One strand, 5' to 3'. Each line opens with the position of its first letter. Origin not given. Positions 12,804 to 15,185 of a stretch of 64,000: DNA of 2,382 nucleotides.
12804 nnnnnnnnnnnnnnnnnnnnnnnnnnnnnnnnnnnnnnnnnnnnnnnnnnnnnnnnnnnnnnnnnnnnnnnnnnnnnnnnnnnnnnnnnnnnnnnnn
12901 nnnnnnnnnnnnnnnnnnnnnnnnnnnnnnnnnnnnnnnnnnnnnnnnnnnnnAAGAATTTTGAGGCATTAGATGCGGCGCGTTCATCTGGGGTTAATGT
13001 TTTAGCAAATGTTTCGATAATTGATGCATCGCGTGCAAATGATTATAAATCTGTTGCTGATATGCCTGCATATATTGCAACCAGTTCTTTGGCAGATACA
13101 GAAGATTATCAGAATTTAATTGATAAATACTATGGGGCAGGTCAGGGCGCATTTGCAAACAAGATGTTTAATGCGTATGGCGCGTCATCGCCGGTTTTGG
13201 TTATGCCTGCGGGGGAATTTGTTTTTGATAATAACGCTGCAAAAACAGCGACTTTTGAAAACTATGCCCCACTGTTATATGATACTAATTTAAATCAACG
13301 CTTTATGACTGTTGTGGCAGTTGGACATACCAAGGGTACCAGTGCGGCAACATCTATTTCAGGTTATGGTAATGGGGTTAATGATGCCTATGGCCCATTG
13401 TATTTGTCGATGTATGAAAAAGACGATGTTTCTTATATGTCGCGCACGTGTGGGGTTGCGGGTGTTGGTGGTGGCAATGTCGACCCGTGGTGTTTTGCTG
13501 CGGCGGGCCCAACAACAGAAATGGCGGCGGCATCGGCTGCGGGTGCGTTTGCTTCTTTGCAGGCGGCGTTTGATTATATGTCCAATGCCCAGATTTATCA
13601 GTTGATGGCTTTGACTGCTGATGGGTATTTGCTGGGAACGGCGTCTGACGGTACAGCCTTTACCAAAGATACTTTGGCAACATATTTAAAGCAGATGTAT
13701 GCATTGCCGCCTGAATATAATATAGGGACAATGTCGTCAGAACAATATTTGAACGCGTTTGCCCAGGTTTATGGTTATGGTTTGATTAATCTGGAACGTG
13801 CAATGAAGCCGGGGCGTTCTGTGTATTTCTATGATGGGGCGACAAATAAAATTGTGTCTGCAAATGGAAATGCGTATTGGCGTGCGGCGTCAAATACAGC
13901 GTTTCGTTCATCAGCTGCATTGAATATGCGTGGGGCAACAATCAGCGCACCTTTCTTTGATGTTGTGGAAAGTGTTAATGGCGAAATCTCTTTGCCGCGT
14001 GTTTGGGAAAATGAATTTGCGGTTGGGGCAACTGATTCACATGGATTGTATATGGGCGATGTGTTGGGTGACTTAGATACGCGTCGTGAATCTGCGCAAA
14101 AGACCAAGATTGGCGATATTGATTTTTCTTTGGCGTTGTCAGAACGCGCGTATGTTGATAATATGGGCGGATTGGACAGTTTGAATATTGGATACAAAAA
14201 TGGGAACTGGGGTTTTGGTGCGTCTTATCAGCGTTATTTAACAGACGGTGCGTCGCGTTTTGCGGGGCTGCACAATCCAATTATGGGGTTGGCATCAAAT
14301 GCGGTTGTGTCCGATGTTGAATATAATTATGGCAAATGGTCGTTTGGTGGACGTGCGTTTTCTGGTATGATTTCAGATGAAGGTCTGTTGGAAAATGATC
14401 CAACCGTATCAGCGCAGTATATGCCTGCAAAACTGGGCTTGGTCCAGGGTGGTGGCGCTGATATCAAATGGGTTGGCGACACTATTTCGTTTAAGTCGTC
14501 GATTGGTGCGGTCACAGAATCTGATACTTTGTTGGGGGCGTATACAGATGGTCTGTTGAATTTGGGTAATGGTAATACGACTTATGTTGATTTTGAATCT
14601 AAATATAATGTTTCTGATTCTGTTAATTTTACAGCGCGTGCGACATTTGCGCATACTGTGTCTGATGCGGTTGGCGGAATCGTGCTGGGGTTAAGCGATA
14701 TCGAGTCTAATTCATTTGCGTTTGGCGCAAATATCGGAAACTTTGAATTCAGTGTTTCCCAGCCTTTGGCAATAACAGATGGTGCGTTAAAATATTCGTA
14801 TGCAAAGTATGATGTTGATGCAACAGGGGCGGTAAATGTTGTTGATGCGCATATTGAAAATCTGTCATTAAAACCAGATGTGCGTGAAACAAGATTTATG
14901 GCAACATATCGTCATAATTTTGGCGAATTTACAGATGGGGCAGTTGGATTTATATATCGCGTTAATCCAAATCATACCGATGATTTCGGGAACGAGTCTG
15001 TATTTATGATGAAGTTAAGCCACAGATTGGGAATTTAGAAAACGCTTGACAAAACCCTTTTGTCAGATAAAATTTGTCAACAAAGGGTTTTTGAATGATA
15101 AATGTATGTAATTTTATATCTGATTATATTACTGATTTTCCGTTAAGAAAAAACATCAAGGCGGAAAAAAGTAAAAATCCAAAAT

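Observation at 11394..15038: Ankyrin-repeat / pseudo-subtilase / beta-barrel fusion protein inside the cysteine-rich cluster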

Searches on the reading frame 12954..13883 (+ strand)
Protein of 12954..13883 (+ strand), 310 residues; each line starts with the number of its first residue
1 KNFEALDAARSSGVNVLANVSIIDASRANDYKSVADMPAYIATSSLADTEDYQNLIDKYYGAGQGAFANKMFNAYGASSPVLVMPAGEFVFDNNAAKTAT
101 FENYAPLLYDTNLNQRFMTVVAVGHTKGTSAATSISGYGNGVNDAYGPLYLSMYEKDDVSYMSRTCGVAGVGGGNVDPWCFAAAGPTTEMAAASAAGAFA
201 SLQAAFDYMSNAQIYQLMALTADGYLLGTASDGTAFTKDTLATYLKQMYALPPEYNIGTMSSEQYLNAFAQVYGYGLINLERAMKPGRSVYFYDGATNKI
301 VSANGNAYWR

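Call 18: search_solved_structures(query=window:12954-13883:+, max_evalue=10, show_alignments=3)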
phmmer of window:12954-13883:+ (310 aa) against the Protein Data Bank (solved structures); distinct sequences matched with E-value up to 10: 1.
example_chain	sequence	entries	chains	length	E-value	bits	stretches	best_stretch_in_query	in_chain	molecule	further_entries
9no1_U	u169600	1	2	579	1.7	11.3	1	101-133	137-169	ORF34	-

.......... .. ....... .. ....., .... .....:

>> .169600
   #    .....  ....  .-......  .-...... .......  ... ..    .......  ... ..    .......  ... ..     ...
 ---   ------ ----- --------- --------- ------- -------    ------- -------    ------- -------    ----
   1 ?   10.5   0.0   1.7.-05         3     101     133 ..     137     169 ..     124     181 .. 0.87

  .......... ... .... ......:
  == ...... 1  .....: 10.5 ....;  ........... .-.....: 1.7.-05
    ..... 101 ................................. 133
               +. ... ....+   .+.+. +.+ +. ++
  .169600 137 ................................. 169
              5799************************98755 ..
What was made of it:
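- Tried and rejected: phmmer of residues 521-830 against PDB sequences found nothing (call 18).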

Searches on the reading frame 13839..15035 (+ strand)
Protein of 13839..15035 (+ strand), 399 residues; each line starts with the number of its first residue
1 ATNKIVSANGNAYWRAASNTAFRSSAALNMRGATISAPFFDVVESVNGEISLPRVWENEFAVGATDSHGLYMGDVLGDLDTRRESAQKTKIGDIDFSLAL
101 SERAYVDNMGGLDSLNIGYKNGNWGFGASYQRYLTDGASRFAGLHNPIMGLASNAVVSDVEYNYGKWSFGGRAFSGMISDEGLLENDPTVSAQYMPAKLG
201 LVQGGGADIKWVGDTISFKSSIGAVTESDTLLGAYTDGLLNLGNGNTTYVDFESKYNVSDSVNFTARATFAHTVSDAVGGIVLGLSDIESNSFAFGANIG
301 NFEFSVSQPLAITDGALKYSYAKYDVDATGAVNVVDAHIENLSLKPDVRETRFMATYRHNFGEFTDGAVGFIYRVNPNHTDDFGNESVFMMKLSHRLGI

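Call 58: search_solved_structures(query=A6, max_evalue=10, show_alignments=2)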
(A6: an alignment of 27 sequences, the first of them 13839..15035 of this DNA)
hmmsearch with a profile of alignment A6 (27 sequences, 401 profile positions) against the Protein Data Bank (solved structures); distinct sequences matched with E-value up to 10: 3.
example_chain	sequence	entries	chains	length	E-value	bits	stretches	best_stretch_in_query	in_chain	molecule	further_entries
5k7v_A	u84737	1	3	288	0.00032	22.8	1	344-390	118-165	Designed protein HR00C3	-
6vfh_B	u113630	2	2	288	0.0031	19.6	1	344-390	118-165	T33_dn10B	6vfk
6u1s_A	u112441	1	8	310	0.52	12.2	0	345-385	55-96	de novo designed 16-helix transmembrane nanopore, TMHC8_R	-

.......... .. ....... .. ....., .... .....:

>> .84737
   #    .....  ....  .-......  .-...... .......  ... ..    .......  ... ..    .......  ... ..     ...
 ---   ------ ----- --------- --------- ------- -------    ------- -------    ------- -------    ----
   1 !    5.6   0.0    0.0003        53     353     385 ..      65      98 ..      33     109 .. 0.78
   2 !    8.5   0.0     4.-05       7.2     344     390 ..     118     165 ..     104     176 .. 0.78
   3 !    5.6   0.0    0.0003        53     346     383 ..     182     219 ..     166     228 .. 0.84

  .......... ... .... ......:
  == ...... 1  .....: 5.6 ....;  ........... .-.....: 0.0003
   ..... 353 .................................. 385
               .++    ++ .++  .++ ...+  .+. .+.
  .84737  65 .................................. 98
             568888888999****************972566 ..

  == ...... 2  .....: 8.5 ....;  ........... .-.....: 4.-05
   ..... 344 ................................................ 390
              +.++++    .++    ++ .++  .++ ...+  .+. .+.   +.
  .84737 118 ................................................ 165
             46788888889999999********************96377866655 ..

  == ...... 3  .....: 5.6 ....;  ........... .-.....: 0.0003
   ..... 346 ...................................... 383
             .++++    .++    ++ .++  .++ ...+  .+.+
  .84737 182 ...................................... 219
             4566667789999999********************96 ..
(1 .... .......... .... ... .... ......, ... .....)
